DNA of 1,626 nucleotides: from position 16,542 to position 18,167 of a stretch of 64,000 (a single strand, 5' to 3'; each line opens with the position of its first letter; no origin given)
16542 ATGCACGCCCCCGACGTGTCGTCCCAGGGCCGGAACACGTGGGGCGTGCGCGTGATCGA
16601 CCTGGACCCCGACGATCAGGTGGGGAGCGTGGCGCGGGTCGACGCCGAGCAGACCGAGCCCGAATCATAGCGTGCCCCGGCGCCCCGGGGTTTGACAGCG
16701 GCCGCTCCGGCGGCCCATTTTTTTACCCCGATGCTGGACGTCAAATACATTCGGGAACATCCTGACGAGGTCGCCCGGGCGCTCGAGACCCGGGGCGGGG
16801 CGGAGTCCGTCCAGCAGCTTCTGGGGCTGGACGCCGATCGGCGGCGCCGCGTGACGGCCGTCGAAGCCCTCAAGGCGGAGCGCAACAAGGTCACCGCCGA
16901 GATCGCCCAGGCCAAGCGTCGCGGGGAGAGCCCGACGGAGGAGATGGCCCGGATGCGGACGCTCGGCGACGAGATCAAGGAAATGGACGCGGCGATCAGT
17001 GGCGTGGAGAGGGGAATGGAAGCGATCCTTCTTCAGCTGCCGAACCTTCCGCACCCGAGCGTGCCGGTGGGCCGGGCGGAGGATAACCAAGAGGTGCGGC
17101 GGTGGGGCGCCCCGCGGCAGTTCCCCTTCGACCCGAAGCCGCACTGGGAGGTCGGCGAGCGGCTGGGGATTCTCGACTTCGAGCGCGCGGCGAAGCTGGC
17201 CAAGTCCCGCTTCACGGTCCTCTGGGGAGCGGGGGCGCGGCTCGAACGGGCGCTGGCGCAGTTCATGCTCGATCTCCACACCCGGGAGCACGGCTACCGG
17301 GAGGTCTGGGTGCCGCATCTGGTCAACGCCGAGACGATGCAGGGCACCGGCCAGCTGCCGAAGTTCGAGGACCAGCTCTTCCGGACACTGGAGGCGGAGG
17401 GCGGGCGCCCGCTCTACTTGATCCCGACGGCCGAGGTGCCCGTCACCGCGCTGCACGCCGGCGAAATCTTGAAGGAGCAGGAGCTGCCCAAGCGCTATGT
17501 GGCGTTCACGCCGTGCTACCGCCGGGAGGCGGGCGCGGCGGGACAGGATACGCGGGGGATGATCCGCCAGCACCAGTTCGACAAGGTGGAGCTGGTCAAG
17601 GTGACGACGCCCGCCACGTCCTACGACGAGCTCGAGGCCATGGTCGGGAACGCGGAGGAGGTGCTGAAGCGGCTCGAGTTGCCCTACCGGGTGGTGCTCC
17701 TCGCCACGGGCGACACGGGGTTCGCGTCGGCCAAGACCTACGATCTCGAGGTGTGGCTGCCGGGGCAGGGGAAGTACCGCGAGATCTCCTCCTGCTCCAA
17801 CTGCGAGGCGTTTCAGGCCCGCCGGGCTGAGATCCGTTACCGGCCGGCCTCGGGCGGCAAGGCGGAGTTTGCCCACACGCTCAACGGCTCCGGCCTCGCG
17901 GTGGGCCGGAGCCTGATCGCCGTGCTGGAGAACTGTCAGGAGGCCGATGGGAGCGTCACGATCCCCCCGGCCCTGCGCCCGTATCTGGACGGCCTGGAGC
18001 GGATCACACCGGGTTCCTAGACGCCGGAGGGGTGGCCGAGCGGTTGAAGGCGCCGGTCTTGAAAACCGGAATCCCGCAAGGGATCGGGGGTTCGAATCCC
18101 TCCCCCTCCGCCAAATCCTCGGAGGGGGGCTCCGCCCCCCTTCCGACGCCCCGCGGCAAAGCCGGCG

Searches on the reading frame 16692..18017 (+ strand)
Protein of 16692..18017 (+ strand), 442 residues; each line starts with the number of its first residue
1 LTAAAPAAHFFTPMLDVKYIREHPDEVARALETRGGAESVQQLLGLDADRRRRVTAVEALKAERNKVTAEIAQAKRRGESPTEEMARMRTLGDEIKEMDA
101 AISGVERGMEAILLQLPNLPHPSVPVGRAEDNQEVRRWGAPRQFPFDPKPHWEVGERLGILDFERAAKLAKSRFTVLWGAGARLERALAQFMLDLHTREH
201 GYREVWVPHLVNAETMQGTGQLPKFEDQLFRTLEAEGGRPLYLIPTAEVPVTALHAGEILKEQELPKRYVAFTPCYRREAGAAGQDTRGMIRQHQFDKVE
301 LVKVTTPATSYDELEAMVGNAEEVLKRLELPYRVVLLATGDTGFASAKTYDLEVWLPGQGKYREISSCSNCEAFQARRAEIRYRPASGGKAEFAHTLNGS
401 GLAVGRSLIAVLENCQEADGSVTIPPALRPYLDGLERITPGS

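Call 28: find_homologous_proteins(query=window:16692-18017:+, max_evalue=1e-50)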
Query window:16692-18017:+ (442 aa): 8000 proteins with E <= 1e-50 among 8000 candidates; the best 120 are listed.
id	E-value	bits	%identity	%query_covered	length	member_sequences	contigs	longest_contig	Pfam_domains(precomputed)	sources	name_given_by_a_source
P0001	7.8e-285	962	100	97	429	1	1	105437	PF00587.31,PF02403.28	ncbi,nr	ncbi:MAG: seryl-tRNA synthetase, seryl-tRNA synthetase [Candidatus Rokubacteria bacterium CSP1-6]|nr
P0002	5.8e-283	956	99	97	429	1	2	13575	PF00587.31,PF02403.28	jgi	-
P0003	1.9e-282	954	99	97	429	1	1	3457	PF00587.31,PF02403.28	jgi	-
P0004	3.2e-282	954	99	97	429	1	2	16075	PF00587.31,PF02403.28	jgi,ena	-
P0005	6.8e-282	953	99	97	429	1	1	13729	PF00587.31,PF02403.28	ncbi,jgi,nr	ncbi:MAG: serine--tRNA ligase [Candidatus Rokubacteria bacterium RIFCSPLOWO2_02_FULL_68_19]|nr:MAG: 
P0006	1.3e-281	952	99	97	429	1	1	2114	PF00587.31,PF02403.28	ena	-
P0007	1.4e-281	952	99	97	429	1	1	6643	PF00587.31,PF02403.28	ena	-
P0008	1.5e-281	951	99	97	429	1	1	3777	PF00587.31,PF02403.28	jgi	-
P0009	4.9e-281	950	99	97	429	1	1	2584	PF00587.31,PF02403.28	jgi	-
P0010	6.3e-281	949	99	97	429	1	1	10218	PF00587.31,PF02403.28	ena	-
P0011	9.9e-281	949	99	97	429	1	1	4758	PF00587.31,PF02403.28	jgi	-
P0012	1.3e-280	948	99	97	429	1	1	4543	PF00587.31,PF02403.28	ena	-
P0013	1.6e-280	948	99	97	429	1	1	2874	PF00587.31,PF02403.28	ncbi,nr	ncbi:MAG: serine--tRNA ligase [Candidatus Rokubacteria bacterium RIFCSPHIGHO2_02_FULL_69_13]|nr:MAG:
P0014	7.3e-280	946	98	97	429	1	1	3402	PF00587.31,PF02403.28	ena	-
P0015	9.8e-280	945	98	97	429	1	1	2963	PF00587.31,PF02403.28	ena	-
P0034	4.2e-267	904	94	97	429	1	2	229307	PF00587.31,PF02403.28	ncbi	-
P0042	5.1e-252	854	88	97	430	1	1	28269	PF00587.31,PF02403.28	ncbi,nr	ncbi:MAG: serine--tRNA ligase [Candidatus Rokubacteria bacterium]|nr:serine--tRNA ligase [Candidatus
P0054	6.2e-237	804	84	97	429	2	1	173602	PF00587.31,PF02403.28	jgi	-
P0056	4.5e-235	798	83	97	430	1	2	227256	PF00587.31,PF02403.28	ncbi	-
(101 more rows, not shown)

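Call 29: find_encoding_contigs(protein=P0034, flank=2500, max_places=1)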
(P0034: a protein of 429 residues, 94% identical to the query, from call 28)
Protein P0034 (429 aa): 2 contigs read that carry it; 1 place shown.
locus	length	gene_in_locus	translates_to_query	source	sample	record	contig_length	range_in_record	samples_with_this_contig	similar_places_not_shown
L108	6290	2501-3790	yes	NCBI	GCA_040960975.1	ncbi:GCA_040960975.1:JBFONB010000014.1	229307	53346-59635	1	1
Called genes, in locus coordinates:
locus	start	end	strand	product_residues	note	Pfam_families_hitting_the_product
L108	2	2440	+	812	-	PF00521:DNA_topoisoIV, PF03989:DNA_gyraseA_C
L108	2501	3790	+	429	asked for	PF02403:Seryl_tRNA_N, PF00587:tRNA-synt_2b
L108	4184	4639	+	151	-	PF00383:dCMP_cyt_deam_1, PF14437:MafB19-deam, PF14439:Bd3614-deam (weak)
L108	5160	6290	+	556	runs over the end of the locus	PF05496:RuvB_N (faint), PF13177:DNA_pol3_delta2, PF13604:AAA_30 (faint), PF00004:AAA, PF13401:AAA_22 (weak), PF22608:DNAX_ATPase_lid, PF12169:DNA_pol3_gamma3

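Call 30: find_encoding_contigs(protein=P0042, flank=2500, max_places=1)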
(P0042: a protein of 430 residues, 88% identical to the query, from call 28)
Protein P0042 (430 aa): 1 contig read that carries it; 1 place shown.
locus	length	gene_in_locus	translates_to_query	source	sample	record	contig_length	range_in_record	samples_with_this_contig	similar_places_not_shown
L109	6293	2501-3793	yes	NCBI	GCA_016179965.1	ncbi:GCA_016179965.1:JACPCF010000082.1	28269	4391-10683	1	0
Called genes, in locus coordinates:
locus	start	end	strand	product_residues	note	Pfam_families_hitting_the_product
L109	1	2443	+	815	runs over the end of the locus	PF00521:DNA_topoisoIV, PF03989:DNA_gyraseA_C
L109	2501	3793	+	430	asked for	PF02403:Seryl_tRNA_N, PF00587:tRNA-synt_2b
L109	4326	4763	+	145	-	PF00383:dCMP_cyt_deam_1, PF14437:MafB19-deam, PF14439:Bd3614-deam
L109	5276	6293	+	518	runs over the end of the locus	PF00004:AAA, PF13177:DNA_pol3_delta2, PF22608:DNAX_ATPase_lid, PF12169:DNA_pol3_gamma3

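Call 31: find_encoding_contigs(protein=P0054, flank=2500, max_places=1)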
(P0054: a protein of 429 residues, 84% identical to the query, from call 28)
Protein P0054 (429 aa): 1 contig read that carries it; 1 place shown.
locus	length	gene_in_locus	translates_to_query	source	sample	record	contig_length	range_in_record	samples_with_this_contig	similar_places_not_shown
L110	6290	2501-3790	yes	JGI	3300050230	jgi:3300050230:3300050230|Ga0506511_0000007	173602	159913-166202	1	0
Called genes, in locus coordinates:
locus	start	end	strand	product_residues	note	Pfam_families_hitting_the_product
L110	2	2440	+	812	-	PF00521:DNA_topoisoIV, PF03989:DNA_gyraseA_C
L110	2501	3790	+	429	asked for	PF02403:Seryl_tRNA_N, PF00587:tRNA-synt_2b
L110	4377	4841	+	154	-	PF00383:dCMP_cyt_deam_1, PF14437:MafB19-deam, PF14439:Bd3614-deam (weak)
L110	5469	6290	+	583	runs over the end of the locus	PF05496:RuvB_N (faint), PF13177:DNA_pol3_delta2, PF00004:AAA, PF13401:AAA_22 (weak), PF22608:DNAX_ATPase_lid, PF12169:DNA_pol3_gamma3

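Call 32: find_encoding_contigs(protein=P0056, flank=2500, max_places=1)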
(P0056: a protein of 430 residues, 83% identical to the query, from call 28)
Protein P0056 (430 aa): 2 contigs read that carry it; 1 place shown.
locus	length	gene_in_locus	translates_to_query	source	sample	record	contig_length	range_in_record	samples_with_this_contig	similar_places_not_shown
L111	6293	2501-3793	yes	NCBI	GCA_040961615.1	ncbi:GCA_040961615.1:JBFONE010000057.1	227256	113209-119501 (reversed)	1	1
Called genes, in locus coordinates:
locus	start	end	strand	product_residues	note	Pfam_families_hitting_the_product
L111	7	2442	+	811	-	PF00521:DNA_topoisoIV, PF03989:DNA_gyraseA_C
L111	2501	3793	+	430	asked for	PF02403:Seryl_tRNA_N, PF00587:tRNA-synt_2b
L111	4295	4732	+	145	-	PF00383:dCMP_cyt_deam_1, PF14437:MafB19-deam, PF14439:Bd3614-deam (weak)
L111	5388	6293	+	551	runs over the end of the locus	PF05496:RuvB_N (weak), PF13177:DNA_pol3_delta2, PF00004:AAA, PF13401:AAA_22 (weak), PF22608:DNAX_ATPase_lid, PF12169:DNA_pol3_gamma3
